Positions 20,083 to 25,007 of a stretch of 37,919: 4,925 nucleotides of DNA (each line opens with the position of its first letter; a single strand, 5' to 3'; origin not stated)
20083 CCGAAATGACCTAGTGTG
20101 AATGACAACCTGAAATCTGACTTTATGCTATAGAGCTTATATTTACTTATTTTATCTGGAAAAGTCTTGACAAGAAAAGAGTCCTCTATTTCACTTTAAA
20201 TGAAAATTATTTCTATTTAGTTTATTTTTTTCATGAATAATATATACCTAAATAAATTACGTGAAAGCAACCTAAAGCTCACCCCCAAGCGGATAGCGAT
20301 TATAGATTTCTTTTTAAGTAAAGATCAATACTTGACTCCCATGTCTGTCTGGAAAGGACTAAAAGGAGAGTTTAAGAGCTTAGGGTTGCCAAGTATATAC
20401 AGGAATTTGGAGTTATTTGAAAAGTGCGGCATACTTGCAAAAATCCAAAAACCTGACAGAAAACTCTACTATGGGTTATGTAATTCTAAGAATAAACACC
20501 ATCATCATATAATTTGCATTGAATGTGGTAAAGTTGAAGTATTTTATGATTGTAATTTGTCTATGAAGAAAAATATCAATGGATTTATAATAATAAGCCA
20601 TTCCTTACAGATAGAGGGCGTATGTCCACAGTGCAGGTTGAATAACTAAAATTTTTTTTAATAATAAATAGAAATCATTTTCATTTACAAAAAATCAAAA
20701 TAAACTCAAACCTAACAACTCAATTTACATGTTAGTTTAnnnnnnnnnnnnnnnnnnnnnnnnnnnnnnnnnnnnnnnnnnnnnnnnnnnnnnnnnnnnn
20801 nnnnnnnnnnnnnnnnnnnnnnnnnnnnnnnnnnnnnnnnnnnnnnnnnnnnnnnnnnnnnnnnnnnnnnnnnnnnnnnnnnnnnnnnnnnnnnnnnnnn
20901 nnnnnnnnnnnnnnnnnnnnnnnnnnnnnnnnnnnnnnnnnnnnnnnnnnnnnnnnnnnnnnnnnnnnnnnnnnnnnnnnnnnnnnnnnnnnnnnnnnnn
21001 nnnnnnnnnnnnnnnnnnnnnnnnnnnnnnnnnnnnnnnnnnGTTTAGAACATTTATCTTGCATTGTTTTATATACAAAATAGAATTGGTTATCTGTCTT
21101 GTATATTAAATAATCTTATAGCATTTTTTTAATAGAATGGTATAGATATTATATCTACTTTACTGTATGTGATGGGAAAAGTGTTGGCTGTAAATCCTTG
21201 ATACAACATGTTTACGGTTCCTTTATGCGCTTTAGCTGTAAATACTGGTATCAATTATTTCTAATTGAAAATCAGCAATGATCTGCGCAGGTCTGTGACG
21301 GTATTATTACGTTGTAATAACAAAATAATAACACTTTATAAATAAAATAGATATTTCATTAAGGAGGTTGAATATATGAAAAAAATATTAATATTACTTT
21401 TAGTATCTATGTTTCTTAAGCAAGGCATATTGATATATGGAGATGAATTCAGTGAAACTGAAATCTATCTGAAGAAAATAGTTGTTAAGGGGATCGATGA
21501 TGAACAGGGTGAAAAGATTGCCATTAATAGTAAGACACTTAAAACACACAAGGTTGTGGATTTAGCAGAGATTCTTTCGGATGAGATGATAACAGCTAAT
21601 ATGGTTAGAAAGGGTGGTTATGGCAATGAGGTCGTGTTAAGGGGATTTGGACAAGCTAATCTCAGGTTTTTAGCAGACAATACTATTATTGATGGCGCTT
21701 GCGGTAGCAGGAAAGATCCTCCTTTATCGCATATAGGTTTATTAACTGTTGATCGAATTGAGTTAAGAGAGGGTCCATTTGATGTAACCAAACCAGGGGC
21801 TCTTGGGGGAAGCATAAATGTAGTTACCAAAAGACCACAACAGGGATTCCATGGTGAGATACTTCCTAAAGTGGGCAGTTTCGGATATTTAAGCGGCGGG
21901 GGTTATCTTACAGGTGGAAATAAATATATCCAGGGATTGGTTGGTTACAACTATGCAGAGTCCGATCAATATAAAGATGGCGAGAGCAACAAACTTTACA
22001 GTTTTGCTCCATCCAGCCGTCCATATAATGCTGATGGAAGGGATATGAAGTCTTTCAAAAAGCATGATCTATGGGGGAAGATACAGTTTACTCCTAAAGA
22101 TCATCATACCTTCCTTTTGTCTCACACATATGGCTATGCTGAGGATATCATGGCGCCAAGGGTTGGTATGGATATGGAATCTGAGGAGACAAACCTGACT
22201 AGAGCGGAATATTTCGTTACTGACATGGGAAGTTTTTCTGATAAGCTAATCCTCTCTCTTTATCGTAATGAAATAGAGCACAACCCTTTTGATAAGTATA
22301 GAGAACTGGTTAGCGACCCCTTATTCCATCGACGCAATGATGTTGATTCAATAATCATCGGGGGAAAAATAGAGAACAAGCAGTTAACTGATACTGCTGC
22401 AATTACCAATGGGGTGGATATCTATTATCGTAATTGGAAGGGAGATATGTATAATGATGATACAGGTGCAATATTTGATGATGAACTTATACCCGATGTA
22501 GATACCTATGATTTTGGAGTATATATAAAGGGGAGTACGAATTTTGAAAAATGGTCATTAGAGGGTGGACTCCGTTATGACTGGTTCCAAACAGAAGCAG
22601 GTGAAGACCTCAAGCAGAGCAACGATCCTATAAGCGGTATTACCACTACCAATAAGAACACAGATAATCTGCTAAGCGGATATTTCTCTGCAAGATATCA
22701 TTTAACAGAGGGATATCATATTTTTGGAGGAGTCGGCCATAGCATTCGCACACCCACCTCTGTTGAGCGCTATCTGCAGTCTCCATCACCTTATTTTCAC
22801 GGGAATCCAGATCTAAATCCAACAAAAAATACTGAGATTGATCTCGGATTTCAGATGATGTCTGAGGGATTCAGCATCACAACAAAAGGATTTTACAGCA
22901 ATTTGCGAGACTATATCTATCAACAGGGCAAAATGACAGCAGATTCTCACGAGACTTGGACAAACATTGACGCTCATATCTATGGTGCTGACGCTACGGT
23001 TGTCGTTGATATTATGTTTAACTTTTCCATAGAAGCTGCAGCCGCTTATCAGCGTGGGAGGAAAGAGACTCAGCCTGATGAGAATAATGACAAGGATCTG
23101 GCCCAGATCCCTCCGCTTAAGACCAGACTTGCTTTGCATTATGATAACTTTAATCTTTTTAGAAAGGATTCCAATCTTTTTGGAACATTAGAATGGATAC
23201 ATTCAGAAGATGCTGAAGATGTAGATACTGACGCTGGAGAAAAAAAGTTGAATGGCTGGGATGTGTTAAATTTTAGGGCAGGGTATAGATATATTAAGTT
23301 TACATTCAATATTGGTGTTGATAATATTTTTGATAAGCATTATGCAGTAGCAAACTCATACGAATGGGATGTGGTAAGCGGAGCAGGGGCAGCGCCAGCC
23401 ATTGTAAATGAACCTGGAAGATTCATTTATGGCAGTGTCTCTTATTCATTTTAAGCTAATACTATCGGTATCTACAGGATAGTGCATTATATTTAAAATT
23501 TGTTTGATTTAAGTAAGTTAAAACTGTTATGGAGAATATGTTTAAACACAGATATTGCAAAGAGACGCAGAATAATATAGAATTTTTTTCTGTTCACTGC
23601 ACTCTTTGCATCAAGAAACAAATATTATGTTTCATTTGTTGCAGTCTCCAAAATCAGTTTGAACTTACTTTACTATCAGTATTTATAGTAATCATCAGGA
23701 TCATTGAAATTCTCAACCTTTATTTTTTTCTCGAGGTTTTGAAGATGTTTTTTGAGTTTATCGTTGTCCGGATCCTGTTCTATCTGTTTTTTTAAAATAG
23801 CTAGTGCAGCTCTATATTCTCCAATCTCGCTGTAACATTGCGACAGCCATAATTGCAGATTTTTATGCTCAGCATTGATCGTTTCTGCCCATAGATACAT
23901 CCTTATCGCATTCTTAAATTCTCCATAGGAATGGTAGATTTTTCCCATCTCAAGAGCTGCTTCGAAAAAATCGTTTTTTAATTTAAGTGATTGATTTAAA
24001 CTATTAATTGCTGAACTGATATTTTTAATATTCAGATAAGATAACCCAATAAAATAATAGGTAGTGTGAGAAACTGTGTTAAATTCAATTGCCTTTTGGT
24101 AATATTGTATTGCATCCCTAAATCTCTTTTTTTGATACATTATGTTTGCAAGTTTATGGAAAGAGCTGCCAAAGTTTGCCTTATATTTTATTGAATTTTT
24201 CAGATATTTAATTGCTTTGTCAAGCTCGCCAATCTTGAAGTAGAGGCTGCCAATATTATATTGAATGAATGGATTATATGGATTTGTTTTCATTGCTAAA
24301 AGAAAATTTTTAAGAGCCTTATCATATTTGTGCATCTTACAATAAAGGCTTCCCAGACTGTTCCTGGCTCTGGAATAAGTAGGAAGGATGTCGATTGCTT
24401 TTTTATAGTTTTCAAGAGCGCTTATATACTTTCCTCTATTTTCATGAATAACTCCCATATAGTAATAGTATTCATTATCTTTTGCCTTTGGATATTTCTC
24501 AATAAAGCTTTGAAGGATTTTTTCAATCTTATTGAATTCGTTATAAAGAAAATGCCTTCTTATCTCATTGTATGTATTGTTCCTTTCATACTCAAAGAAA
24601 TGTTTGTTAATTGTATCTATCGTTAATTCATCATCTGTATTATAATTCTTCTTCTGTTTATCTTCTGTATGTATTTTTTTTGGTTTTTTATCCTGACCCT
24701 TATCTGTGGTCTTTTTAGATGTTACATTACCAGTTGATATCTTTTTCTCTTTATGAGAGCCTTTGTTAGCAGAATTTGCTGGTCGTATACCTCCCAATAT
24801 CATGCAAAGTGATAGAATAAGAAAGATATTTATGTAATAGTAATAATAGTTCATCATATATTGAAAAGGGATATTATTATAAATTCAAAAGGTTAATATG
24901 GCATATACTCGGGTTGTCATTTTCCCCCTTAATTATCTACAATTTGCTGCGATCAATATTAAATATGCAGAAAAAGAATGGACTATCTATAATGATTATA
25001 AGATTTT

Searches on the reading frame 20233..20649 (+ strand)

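Call 17: search_protein_families(library=pfam, proteins=[window:20233-20649:+])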
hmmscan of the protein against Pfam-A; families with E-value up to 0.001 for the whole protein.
window:20233-20649:+ (138 aa): 1 family
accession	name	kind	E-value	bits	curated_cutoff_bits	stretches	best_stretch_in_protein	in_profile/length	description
PF01475.25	FUR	-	3.8e-25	88.8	23.1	1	12-127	2-120/121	Ferric uptake regulator family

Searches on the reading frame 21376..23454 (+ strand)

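Call 17: search_protein_families(library=pfam, proteins=[window:21376-23454:+])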
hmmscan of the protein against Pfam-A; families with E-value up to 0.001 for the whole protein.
window:21376-23454:+ (692 aa): 3 families
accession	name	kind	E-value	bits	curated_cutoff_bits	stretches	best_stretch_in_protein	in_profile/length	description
PF00593.30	TonB_dep_Rec_b-barrel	-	5e-39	135.8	27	1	219-651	50-436/436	TonB dependent receptor-like, beta-barrel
PF14905.12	OMP_b-brl_3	-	1.3e-08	34.8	27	1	337-571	67-305/408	Outer membrane protein beta-barrel family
PF07715.20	Plug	-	2.7e-05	25.1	23.9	1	49-145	11-106/107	TonB-dependent Receptor Plug Domain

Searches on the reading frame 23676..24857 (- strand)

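Call 17: search_protein_families(library=pfam, proteins=[window:23676-24857:-])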
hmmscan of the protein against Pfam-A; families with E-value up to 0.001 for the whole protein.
window:23676-24857:- (393 aa): 24 families
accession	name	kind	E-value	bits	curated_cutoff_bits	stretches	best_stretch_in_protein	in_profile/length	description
PF00515.34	TPR_1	-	2.4e-30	103.5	27.8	4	130-161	3-34/34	Tetratricopeptide repeat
PF07719.23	TPR_2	-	2.1e-28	96.5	27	2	129-160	2-33/34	Tetratricopeptide repeat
PF13181.12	TPR_8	-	3.8e-23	80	25.7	1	199-228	4-33/34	Tetratricopeptide repeat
PF14559.12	TPR_19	-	1.6e-21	76.9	25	1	313-368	6-61/68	Tetratricopeptide repeat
PF13414.12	TPR_11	-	1.8e-21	76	26.8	3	141-174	7-40/42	TPR repeat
PF13424.12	TPR_12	-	6.9e-20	71.5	30.1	3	198-258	5-73/77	Tetratricopeptide repeat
PF13428.12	TPR_14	-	7.3e-17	60.6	23.5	0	333-370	2-39/44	Tetratricopeptide repeat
PF13176.12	TPR_7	-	6.7e-15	54.3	27.9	0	339-365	6-32/36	Tetratricopeptide repeat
PF13431.12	TPR_17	-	2.2e-13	49.8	24.4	1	151-182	2-33/34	Tetratricopeptide repeat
PF13174.12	TPR_6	-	8.4e-13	48.5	26.3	0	199-223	3-27/33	Tetratricopeptide repeat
PF12895.13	ANAPC3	-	1.3e-12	48.3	27.2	1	212-288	5-80/82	Anaphase-promoting complex, cyclosome, subunit 3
PF13374.12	TPR_10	-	6.6e-12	45.5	27.5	0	231-258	3-30/42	Tetratricopeptide repeat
PF13432.12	TPR_16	-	9e-11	42.5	32.7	0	200-258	1-59/65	Tetratricopeptide repeat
PF25068.1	ARM_TT21_4th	-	2.1e-10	41.5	30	1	168-228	5-64/153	Tetratricopeptide repeat protein 21 forth ARM domain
PF13429.12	TPR_15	-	4.8e-09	36.5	26.2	1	108-256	126-274/280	Tetratricopeptide repeat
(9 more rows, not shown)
